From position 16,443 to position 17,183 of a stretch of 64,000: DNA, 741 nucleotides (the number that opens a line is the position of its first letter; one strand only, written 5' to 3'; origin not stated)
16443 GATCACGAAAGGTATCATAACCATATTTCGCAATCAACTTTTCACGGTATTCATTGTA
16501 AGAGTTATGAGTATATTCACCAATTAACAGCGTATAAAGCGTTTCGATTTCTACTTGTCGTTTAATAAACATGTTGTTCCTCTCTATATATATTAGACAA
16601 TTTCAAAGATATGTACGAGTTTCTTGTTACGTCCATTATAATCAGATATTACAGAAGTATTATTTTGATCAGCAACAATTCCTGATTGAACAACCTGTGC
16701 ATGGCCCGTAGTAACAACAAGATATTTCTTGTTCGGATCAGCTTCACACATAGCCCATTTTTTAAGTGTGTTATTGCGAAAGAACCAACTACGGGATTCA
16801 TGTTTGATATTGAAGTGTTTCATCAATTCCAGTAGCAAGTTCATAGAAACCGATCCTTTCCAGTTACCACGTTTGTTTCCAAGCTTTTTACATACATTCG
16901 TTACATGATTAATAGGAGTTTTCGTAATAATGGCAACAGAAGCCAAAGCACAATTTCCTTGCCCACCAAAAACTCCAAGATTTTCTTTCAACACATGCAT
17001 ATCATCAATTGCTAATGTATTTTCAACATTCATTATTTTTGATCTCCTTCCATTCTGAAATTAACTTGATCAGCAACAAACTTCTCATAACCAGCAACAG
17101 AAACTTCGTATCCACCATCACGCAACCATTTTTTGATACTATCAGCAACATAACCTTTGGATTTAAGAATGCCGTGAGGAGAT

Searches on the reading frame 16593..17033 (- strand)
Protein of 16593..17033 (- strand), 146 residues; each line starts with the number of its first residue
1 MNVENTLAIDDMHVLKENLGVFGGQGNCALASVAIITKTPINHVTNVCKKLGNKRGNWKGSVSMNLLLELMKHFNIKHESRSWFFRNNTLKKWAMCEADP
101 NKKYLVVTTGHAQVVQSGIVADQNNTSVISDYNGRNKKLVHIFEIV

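Call 16: find_related_loci(query=window:16593-17033:-, collection=viral_contigs, flank=6000)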
Query window:16593-17033:- (146 aa) in viral_contigs; peptide patterns used: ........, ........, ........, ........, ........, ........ (x = any residue, [..] = any of these).
12 stretches matched a pattern, but none encodes a relative of the query by tblastn (E <= 1e-3).

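Call 21: search_protein_families(library=phrogs, proteins=[window:16593-17033:-], max_evalue=0.01)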
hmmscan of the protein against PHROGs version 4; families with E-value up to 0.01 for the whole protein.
window:16593-17033:- (146 aa): 2 families
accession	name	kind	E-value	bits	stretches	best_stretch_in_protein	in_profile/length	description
phrog_3754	-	unknown function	4e-10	41.1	1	23-145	19-143/145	-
phrog_5845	-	unknown function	9.4e-05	23.4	1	22-125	29-122/170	-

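Call 32: find_encoding_contigs(protein=window:16593-17033:-, flank=10000, max_places=10)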
Protein window:16593-17033:- (146 aa): 3 contigs read that carry it; 2 places shown.
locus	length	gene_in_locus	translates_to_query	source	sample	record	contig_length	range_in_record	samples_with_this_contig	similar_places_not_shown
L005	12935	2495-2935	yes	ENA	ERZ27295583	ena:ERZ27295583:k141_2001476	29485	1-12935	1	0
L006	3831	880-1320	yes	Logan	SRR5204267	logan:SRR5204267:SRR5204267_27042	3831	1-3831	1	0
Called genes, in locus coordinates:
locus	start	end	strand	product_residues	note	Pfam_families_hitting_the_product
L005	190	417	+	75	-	-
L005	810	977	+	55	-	-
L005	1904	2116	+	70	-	-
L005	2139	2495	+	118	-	-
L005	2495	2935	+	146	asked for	-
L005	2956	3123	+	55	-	-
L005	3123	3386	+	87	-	-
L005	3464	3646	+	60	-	-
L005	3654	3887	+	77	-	-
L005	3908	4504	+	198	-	-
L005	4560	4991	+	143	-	-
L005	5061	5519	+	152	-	-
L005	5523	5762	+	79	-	-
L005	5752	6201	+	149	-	-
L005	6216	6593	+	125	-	-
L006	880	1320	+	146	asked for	-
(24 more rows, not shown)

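Call 54: find_homologous_proteins(query=window:16593-17033:-)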
Query window:16593-17033:- (146 aa): 3 proteins with E <= 0.001 among 13 candidates.
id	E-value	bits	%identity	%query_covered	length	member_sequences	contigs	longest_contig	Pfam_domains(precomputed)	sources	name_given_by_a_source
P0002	7.6e-93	326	100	100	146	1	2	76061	-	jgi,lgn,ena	-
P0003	3.4e-57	210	68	97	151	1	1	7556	-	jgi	-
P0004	2.5e-8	52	33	84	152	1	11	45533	-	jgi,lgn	jgi:hypothetical protein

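Call 55: find_encoding_contigs(protein=P0003, flank=10000, max_places=5)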
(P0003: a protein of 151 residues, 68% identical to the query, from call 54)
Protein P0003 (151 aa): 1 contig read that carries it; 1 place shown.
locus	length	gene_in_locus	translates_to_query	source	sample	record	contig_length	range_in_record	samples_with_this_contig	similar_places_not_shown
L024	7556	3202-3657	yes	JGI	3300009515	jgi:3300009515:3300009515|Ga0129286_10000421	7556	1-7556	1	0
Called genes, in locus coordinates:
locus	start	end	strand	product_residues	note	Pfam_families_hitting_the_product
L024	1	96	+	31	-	?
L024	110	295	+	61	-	-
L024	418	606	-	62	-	-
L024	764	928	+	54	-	-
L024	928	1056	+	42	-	-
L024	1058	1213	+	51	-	-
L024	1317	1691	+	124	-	-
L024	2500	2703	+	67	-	-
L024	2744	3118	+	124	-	-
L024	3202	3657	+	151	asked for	-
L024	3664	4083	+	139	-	-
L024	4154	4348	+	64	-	-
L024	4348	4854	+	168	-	-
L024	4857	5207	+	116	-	-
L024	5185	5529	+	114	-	-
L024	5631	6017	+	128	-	-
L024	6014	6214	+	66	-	-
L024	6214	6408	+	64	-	-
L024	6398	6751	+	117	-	-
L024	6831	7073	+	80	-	-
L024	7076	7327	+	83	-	-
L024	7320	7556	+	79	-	?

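Call 62: find_encoding_contigs(protein=P0004, flank=10000, max_places=10)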
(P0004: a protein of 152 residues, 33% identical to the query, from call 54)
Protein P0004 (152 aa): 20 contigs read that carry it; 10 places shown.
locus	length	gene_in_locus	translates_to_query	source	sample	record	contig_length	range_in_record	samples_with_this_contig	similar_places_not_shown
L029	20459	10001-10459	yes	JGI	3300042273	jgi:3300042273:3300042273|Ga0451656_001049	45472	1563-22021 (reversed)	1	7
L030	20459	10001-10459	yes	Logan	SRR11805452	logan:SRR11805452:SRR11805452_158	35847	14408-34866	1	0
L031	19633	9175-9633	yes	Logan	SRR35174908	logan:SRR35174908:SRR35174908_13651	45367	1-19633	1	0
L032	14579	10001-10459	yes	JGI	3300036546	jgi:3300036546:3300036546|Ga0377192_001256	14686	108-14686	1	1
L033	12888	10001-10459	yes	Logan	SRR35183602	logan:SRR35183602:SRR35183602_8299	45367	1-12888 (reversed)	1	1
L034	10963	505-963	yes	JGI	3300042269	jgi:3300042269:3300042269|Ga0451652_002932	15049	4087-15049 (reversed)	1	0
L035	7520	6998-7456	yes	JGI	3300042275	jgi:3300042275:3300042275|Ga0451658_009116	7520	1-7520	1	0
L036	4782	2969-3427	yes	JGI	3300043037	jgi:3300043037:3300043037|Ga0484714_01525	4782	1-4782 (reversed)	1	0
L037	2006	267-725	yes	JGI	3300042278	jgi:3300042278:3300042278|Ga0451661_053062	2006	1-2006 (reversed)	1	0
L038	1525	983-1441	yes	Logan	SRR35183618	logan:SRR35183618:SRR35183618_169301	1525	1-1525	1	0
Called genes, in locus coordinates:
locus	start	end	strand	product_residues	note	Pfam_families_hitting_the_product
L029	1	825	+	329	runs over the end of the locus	-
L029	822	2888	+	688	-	PF00476:DNA_pol_A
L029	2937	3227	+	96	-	-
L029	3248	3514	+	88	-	-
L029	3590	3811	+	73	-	-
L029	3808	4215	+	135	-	-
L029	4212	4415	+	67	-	-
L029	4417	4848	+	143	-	-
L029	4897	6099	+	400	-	-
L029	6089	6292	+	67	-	-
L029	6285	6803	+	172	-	-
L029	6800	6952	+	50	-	-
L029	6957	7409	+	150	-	-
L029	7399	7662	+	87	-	-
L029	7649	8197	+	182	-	-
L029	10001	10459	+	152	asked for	-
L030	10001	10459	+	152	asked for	-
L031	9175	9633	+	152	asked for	-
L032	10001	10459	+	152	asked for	-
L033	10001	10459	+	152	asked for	-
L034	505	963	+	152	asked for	-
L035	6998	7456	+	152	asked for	-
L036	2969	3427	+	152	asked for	-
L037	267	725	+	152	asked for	-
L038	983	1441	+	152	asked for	-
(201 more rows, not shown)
